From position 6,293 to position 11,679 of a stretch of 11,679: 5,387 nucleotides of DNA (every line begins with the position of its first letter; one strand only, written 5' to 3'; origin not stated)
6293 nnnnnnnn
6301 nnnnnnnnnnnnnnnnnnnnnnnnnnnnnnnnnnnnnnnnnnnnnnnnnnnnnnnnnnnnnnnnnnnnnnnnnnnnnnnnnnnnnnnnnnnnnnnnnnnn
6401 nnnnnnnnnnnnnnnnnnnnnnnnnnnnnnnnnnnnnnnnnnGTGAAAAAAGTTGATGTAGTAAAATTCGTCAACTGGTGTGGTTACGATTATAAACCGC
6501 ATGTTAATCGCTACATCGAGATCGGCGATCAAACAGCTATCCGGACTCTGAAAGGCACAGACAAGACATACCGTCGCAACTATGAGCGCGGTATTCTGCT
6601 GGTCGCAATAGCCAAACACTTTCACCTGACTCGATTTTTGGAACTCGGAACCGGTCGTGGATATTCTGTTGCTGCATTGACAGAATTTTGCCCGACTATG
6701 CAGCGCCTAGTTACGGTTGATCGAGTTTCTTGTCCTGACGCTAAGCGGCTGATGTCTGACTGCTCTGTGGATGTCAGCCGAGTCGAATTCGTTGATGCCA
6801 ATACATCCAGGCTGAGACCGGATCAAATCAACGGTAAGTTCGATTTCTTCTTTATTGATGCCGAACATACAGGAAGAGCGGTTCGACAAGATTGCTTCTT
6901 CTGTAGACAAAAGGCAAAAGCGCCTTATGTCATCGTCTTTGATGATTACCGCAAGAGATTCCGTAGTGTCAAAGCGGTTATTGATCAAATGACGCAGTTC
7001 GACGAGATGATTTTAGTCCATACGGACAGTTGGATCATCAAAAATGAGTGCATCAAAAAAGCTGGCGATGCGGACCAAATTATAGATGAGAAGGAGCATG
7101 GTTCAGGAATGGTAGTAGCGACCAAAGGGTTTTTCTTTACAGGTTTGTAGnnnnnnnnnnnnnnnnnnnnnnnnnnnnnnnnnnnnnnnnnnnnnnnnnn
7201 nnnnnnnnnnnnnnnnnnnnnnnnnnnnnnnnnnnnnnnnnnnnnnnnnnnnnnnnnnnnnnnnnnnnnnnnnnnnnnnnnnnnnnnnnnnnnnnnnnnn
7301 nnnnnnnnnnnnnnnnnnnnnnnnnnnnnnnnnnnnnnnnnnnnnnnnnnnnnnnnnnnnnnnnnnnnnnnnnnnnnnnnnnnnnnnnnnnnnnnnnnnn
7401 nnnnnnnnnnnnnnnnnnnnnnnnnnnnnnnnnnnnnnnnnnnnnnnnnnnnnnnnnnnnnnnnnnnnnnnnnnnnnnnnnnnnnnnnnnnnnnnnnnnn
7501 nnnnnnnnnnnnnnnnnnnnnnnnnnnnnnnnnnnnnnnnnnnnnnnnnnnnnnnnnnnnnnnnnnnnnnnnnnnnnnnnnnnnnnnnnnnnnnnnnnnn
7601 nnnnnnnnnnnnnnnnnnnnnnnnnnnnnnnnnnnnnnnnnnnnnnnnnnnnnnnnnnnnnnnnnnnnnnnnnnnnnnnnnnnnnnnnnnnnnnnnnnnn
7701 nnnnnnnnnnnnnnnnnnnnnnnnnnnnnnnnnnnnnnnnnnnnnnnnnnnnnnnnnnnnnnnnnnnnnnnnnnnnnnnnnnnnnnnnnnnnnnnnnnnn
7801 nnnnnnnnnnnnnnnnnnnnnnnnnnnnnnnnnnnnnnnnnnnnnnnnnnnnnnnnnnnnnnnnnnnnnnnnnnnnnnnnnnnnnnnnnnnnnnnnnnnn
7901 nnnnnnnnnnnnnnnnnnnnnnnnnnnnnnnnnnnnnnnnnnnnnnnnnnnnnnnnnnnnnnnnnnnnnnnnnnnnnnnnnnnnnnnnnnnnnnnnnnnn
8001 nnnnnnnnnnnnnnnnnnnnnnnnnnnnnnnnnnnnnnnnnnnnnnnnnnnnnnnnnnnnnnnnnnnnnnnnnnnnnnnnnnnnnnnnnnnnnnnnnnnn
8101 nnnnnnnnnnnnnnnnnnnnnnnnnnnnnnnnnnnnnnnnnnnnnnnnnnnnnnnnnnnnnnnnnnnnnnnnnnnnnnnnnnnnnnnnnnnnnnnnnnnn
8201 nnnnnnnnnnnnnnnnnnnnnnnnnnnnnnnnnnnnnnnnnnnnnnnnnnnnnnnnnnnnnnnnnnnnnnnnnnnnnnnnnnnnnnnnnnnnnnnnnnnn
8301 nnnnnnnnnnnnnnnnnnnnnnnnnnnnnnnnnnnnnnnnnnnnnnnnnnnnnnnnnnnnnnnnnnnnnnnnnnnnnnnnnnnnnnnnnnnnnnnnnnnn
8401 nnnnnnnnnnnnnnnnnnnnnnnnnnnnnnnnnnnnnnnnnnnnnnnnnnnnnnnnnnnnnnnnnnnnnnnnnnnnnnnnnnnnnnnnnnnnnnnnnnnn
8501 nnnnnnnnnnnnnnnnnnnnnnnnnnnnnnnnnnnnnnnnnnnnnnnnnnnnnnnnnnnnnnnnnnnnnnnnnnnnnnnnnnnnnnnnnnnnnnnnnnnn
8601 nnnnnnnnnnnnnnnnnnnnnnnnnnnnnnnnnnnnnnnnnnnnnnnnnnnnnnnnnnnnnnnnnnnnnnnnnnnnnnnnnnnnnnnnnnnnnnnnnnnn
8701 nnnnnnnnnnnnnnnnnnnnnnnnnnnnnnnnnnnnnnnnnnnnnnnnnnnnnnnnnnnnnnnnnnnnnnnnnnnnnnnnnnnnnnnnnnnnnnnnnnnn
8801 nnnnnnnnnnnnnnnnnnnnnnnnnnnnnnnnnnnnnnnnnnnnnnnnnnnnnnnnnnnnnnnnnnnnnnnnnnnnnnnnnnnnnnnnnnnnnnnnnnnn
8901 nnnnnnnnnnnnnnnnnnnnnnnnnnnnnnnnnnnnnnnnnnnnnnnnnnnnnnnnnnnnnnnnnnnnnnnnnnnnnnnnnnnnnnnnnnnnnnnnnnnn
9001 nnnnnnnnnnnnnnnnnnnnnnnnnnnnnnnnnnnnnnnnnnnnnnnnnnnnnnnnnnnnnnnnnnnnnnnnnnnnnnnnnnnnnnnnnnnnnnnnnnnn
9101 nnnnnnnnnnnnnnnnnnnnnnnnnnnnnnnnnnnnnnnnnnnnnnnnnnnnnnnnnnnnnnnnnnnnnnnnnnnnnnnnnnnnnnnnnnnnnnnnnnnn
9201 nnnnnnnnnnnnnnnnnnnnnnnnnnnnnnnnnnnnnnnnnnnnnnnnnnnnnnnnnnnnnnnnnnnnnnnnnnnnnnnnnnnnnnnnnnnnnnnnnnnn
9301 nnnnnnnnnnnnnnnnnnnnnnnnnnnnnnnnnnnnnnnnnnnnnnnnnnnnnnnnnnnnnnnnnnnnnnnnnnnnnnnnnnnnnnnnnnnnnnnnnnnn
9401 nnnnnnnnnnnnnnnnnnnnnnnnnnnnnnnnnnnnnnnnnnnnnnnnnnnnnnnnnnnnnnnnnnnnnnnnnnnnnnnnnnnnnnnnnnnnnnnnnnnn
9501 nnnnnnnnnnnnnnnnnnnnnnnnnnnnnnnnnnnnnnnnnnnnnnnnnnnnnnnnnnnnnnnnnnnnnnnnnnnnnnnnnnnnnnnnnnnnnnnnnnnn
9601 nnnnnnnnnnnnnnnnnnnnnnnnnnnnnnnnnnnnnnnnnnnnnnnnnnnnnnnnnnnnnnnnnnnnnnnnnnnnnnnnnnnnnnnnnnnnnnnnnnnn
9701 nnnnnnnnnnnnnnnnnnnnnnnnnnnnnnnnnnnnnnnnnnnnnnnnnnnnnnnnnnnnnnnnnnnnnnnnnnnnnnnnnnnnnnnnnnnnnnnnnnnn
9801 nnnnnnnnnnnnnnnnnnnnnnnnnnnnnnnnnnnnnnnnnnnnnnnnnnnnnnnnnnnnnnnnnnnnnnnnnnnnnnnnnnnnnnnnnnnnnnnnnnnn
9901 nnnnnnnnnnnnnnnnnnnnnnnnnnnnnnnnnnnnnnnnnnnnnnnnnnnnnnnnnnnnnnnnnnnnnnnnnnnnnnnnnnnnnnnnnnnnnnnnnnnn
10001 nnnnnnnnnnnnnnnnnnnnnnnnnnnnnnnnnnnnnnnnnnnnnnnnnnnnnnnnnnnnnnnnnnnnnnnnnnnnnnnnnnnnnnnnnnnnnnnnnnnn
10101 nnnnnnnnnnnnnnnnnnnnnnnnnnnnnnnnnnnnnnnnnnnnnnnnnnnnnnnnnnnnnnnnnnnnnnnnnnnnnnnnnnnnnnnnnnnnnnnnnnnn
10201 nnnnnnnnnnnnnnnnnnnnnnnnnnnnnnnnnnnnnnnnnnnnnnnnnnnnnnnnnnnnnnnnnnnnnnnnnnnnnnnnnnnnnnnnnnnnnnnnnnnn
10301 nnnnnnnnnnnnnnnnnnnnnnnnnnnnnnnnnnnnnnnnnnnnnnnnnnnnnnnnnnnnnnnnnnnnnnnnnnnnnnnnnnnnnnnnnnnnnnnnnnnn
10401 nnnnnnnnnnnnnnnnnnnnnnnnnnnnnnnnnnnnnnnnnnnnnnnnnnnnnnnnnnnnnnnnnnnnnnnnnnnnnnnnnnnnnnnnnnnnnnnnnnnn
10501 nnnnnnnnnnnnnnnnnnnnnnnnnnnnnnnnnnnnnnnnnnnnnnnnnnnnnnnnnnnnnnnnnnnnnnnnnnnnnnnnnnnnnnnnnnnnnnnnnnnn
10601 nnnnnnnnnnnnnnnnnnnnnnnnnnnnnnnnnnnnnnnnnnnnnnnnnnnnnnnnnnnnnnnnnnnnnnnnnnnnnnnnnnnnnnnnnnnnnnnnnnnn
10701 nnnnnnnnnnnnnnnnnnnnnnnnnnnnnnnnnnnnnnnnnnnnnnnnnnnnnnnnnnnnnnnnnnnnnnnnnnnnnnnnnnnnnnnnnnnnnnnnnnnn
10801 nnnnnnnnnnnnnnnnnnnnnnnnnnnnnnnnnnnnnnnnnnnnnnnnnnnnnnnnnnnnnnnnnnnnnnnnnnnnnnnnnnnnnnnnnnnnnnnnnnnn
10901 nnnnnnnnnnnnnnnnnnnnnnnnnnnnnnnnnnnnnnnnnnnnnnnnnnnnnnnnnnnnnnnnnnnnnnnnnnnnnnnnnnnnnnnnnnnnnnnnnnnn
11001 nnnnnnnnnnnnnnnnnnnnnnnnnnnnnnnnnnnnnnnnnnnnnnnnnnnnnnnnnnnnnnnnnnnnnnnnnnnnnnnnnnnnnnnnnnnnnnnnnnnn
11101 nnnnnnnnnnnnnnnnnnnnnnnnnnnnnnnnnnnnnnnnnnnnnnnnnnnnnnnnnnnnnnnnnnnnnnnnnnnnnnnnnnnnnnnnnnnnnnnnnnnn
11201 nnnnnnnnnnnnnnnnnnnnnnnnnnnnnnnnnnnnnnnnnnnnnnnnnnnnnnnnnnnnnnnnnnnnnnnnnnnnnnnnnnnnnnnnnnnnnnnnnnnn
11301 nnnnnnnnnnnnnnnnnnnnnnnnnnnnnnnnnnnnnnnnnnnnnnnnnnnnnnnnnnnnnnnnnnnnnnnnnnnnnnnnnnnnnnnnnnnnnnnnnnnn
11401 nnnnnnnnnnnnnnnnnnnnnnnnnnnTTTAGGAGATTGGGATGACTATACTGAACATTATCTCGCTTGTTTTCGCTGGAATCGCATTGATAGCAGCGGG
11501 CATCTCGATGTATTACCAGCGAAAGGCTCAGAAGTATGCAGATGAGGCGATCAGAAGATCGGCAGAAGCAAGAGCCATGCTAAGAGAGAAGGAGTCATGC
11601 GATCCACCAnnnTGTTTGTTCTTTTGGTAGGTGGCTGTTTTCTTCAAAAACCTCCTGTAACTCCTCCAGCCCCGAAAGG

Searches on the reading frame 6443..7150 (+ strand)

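Call 8: search_protein_families(library=pfam, max_evalue=0.01, proteins=[window:6443-7150:+])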
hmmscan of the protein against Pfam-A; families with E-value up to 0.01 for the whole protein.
window:6443-7150:+ (235 aa): 2 families
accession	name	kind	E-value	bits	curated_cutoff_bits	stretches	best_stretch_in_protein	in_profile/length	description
PF13578.12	Methyltransf_24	-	4.8e-12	47.1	26.3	1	66-169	1-105/105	Methyltransferase domain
PF01596.23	Methyltransf_3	-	0.0017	18.1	22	1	56-142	39-130/204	O-methyltransferase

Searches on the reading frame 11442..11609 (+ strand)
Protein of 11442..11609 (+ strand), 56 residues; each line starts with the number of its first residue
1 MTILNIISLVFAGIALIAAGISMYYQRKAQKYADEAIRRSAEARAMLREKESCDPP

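Call 76: search_protein_families(library=phrogs, max_evalue=1, proteins=[window:11442-11609:+])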
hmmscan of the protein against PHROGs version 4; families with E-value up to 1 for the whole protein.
window:11442-11609:+ (56 aa): 10 families
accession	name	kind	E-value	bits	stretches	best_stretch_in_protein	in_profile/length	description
phrog_4237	-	lysis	0.0034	18.2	1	3-42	36-75/93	holin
phrog_36733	-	unknown function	0.0043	18.2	1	11-50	13-51/131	-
phrog_20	-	lysis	0.0046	17.8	1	3-50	61-105/151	holin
phrog_13764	-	head and packaging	0.04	14.9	1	6-39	5-38/239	virion structural protein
phrog_3822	-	unknown function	0.088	14.1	1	27-54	59-85/86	-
phrog_19794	-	unknown function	0.091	14.1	1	1-45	1-49/77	-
phrog_11491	-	unknown function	0.11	13.5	1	1-31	26-56/198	-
phrog_21802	-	unknown function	0.19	12.5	1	3-55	7-61/212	-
phrog_6021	-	unknown function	0.2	13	1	5-52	2-49/77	-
phrog_2392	-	moron, auxiliary metabolic gene and host takeover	0.33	10.2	1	6-50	302-346/726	ABC transporter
